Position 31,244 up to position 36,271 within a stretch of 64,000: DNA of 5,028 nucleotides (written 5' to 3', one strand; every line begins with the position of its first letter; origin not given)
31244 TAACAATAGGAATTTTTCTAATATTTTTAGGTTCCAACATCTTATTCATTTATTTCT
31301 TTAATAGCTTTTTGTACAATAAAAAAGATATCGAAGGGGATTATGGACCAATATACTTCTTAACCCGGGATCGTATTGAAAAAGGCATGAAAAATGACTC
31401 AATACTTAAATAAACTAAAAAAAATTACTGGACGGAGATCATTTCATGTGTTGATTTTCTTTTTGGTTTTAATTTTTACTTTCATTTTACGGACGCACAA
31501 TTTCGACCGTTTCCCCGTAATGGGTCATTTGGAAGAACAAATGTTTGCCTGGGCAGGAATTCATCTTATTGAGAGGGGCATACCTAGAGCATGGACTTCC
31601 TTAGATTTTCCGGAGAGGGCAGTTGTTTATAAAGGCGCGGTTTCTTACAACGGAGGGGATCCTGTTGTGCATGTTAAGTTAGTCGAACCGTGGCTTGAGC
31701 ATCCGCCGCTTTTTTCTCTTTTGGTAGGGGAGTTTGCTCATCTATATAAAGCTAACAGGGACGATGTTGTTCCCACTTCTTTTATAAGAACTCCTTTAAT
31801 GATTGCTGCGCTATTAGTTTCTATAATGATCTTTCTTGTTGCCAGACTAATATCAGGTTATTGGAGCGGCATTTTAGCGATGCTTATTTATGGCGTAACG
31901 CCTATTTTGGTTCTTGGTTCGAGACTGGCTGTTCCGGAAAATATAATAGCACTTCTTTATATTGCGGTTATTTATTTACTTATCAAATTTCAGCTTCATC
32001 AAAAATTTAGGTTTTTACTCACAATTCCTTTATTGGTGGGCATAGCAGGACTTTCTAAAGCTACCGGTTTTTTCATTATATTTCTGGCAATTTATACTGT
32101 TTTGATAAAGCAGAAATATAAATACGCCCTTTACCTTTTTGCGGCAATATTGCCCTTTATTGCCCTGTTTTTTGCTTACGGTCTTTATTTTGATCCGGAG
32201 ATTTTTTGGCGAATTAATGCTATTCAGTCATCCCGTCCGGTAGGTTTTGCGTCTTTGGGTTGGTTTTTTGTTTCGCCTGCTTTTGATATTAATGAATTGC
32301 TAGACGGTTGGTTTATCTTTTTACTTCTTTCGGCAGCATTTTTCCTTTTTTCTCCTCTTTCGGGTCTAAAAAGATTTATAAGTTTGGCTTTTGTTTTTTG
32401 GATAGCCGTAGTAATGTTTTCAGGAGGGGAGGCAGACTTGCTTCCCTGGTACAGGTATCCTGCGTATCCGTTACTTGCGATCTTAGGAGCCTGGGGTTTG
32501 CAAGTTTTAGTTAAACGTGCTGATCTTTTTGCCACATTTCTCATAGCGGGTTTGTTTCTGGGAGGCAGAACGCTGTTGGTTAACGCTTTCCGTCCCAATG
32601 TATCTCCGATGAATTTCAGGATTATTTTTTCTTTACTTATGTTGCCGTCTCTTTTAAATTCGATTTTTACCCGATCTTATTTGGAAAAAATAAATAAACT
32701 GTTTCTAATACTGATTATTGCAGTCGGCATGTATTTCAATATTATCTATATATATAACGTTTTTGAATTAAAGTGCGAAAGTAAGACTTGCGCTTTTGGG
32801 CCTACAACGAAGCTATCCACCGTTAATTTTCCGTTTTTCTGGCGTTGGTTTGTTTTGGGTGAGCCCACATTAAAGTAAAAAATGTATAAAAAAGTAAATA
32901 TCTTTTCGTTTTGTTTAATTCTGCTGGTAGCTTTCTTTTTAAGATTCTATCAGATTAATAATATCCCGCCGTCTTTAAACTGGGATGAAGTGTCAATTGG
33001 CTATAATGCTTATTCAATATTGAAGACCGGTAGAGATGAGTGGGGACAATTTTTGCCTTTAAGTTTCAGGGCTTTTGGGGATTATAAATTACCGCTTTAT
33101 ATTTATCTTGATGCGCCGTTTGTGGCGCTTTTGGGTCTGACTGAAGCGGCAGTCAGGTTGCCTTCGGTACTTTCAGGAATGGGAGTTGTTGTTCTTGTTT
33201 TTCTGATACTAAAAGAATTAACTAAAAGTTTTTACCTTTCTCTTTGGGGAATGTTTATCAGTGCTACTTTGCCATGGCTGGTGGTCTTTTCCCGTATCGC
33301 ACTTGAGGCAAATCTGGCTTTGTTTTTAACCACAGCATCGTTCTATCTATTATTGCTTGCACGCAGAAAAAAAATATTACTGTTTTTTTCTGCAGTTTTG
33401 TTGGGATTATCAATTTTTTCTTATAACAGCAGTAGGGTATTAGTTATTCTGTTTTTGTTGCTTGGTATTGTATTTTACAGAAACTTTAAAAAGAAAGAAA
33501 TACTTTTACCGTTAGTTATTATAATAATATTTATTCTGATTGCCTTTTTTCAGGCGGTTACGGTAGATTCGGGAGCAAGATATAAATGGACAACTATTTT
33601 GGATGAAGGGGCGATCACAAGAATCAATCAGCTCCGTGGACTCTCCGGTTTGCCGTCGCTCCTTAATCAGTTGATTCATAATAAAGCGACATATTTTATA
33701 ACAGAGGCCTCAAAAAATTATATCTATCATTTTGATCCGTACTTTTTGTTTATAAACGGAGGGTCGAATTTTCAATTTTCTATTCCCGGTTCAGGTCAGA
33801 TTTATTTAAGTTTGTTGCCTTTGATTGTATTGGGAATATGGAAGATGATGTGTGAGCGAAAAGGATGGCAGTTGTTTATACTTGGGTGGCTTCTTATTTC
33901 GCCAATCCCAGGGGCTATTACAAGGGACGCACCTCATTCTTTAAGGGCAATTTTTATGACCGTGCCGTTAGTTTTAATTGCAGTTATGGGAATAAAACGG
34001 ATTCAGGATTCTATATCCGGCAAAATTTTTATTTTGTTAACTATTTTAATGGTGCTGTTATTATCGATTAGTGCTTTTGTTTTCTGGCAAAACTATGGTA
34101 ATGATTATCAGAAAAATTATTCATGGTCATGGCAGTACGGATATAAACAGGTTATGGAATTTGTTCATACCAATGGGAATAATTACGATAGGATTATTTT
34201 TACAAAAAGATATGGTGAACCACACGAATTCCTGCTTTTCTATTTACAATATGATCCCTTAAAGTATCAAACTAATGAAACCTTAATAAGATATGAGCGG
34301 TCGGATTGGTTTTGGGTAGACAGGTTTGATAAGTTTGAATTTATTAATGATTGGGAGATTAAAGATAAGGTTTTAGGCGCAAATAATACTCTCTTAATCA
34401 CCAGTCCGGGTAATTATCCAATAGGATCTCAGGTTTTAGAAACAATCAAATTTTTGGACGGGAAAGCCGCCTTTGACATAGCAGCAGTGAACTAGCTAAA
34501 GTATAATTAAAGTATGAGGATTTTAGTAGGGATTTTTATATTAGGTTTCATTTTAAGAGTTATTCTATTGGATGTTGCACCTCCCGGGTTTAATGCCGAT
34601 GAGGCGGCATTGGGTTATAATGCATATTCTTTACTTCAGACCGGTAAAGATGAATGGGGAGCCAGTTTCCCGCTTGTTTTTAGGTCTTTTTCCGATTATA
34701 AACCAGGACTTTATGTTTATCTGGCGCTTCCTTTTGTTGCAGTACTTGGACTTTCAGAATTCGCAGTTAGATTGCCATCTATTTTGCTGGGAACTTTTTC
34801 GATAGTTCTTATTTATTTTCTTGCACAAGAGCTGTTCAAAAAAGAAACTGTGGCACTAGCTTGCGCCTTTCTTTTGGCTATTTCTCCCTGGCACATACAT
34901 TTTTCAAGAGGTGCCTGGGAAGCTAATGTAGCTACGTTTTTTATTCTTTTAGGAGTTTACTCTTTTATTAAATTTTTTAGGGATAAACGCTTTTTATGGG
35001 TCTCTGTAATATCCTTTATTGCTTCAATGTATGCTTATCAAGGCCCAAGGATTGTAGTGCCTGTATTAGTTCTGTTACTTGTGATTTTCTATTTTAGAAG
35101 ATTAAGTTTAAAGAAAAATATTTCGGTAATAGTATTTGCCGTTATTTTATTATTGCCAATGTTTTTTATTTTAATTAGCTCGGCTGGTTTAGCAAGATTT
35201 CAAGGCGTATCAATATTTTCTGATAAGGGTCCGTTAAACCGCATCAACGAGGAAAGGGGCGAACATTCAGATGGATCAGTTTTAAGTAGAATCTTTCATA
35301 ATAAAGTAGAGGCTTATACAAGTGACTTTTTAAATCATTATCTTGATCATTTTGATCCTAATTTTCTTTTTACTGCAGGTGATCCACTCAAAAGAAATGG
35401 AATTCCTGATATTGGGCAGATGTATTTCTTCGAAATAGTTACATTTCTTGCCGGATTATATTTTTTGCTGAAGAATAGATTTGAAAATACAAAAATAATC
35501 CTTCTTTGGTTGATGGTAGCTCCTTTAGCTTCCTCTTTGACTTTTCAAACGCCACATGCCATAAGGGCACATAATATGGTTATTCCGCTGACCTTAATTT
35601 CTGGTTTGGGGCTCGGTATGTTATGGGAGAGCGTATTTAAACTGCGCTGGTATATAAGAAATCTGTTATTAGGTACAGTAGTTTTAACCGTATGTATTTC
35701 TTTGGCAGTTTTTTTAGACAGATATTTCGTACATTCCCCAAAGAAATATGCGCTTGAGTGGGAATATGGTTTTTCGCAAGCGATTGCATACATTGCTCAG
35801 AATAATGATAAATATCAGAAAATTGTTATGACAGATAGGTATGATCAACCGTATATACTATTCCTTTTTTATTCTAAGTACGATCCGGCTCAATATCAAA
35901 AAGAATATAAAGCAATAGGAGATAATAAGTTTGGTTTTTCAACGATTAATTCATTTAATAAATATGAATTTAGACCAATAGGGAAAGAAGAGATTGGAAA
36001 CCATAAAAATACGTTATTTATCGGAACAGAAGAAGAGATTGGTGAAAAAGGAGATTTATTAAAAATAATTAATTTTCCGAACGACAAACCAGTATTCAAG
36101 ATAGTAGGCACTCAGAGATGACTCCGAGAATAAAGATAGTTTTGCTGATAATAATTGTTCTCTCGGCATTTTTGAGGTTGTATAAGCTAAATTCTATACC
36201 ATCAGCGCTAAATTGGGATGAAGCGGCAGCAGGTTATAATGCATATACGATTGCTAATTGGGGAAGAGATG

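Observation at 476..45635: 45-kb near-unidirectional, translationally coupled glycosylation super-operon built around ~19 GT-C membrane glycosyltransferases and five lipid-monosaccharide synthases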

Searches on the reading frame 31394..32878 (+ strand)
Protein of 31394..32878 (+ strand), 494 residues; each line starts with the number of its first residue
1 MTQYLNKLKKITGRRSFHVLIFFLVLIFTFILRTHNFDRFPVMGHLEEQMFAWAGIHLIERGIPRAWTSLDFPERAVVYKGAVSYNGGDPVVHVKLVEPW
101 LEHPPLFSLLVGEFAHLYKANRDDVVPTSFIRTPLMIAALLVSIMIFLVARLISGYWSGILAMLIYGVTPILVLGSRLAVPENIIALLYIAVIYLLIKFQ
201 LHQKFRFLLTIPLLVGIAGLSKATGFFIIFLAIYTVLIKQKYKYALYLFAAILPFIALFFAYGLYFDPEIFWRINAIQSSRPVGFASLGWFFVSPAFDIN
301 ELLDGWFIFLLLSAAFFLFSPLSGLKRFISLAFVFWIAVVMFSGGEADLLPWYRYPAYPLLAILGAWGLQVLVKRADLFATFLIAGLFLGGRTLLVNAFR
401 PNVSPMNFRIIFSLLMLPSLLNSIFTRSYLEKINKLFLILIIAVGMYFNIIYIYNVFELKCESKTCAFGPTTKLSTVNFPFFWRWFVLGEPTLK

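Call 6: search_protein_families(library=pfam, proteins=[window:31394-32878:+], max_evalue=0.01)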
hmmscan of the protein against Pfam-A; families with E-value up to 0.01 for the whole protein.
window:31394-32878:+ (494 aa): 2 families
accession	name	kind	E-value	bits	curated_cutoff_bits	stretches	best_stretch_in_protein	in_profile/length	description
PF13231.12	PMT_2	-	3e-11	44.2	26.1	1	103-250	2-150/160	Dolichyl-phosphate-mannose-protein mannosyltransferase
PF02366.24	PMT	-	3.4e-06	27.3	22.7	1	123-239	77-199/245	Dolichyl-phosphate-mannose-protein mannosyltransferase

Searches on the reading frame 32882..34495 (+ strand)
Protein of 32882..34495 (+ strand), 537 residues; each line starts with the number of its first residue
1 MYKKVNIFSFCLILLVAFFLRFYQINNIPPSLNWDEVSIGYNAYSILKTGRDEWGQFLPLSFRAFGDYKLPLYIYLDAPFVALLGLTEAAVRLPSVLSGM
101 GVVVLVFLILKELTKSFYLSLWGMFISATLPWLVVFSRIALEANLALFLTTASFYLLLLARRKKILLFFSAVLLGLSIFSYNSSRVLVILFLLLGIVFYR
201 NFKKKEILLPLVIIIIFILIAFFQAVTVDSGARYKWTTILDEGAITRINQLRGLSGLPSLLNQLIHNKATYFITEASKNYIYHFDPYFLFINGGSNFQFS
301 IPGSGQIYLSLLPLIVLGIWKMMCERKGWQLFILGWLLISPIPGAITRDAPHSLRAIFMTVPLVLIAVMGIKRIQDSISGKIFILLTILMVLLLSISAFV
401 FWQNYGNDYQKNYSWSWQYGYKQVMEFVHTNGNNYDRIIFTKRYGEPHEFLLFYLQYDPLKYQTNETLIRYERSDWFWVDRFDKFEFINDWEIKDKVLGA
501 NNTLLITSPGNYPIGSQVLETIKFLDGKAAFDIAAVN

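Call 6: search_protein_families(library=pfam, proteins=[window:32882-34495:+], max_evalue=0.01)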
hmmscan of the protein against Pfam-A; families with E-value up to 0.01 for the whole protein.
window:32882-34495:+ (537 aa): 2 families
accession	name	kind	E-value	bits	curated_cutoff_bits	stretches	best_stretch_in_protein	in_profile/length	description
PF02366.24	PMT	-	5.5e-08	33.1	22.7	1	13-224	3-226/245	Dolichyl-phosphate-mannose-protein mannosyltransferase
PF13231.12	PMT_2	-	4.8e-06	27.3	26.1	1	71-218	4-153/160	Dolichyl-phosphate-mannose-protein mannosyltransferase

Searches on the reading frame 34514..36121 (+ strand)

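Call 6: search_protein_families(library=pfam, proteins=[window:34514-36121:+], max_evalue=0.01)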
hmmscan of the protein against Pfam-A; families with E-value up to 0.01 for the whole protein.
window:34514-36121:+ (535 aa): 5 families
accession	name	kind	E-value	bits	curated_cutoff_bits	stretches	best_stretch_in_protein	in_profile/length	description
PF13231.12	PMT_2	-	3.2e-11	44.1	26.1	1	64-214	3-153/160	Dolichyl-phosphate-mannose-protein mannosyltransferase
PF02366.24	PMT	-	1e-07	32.2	22.7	1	63-215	63-229/245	Dolichyl-phosphate-mannose-protein mannosyltransferase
PF24124.1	YphA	-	0.0013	18.8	28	1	95-175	11-88/198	YphA-like integral membrane protein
PF19529.4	DUF6057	-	0.0042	16.5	29.8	1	93-227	77-212/569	Family of unknown function (DUF6057)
PF01901.21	O_anti_polymase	-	0.0077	16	24.2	1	138-221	114-198/335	Putative O-antigen polymerase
